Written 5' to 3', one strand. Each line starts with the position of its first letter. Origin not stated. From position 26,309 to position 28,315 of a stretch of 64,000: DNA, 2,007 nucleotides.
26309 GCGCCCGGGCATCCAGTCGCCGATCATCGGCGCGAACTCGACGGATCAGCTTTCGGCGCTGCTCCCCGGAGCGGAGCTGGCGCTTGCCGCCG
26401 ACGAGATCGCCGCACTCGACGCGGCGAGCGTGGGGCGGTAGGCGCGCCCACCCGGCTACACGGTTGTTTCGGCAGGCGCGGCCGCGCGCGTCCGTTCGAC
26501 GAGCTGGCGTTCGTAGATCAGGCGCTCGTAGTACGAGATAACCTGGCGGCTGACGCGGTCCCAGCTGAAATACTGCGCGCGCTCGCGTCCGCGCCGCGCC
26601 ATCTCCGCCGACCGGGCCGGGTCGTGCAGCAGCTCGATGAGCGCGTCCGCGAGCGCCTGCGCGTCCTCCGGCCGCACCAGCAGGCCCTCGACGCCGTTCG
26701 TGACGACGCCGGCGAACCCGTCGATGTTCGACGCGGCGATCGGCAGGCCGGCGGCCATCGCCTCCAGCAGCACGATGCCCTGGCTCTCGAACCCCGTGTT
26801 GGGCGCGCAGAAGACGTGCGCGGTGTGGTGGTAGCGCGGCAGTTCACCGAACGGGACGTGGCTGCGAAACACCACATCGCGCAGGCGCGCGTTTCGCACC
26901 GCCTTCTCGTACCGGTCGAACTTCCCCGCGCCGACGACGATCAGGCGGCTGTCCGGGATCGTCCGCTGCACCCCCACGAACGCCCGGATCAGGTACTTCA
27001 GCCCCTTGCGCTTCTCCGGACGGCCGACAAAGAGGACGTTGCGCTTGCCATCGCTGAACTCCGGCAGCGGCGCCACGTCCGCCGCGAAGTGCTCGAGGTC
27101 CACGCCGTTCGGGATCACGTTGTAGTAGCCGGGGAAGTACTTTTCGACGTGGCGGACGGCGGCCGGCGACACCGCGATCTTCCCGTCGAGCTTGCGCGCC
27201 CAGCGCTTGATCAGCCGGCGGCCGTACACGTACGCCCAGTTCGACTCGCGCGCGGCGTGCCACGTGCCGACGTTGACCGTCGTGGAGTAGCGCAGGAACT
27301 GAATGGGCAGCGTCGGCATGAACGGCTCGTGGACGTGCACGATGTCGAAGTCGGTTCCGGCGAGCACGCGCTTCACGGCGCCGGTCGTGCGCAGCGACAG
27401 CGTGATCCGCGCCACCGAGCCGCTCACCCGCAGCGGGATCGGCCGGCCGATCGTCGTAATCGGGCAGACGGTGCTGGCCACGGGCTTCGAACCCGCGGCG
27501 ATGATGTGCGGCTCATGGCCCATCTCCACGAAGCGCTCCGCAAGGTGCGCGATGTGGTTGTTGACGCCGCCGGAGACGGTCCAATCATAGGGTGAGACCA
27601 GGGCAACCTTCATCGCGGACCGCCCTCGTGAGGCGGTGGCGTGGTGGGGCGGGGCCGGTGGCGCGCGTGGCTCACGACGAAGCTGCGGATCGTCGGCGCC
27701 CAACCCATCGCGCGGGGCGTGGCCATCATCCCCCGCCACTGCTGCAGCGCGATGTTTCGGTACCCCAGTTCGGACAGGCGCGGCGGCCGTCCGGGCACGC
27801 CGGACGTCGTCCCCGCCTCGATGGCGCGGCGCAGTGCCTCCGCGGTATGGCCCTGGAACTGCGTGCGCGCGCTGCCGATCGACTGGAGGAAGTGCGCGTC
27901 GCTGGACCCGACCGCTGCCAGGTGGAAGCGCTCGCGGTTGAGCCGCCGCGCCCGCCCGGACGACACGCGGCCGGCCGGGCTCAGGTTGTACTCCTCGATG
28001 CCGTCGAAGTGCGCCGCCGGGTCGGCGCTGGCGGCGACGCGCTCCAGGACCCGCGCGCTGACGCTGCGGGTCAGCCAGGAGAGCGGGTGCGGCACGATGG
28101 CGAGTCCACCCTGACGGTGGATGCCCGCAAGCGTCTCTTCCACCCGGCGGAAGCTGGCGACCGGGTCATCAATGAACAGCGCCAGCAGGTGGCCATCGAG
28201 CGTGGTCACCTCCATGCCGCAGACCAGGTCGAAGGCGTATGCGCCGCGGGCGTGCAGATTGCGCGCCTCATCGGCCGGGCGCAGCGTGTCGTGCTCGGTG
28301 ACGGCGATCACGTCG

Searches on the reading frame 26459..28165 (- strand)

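Call 92: search_protein_families(library=pfam, proteins=[window:26459-28165:-], max_evalue=0.01)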
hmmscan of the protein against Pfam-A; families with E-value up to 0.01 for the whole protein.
window:26459-28165:- (569 aa): 5 families
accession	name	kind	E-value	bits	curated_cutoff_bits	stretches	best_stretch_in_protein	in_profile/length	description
PF00534.26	Glycos_transf_1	-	3.4e-35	121.5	26.4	1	371-529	12-172/172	Glycosyl transferases group 1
PF13692.12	Glyco_trans_1_4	-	5.4e-32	111.4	27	1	375-515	2-142/142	Glycosyl transferases group 1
PF13439.12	Glyco_transf_4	-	4e-22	79.5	28.5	1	199-358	2-169/170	Glycosyltransferase Family 4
PF13524.12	Glyco_trans_1_2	-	2.2e-08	34.6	25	1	401-541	10-141/144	Glycosyl transferase-like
PF20706.3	GT4-conflict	-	4.1e-07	29.8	26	1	368-541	192-384/385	Family 4 Glycosyltransferase in conflict systems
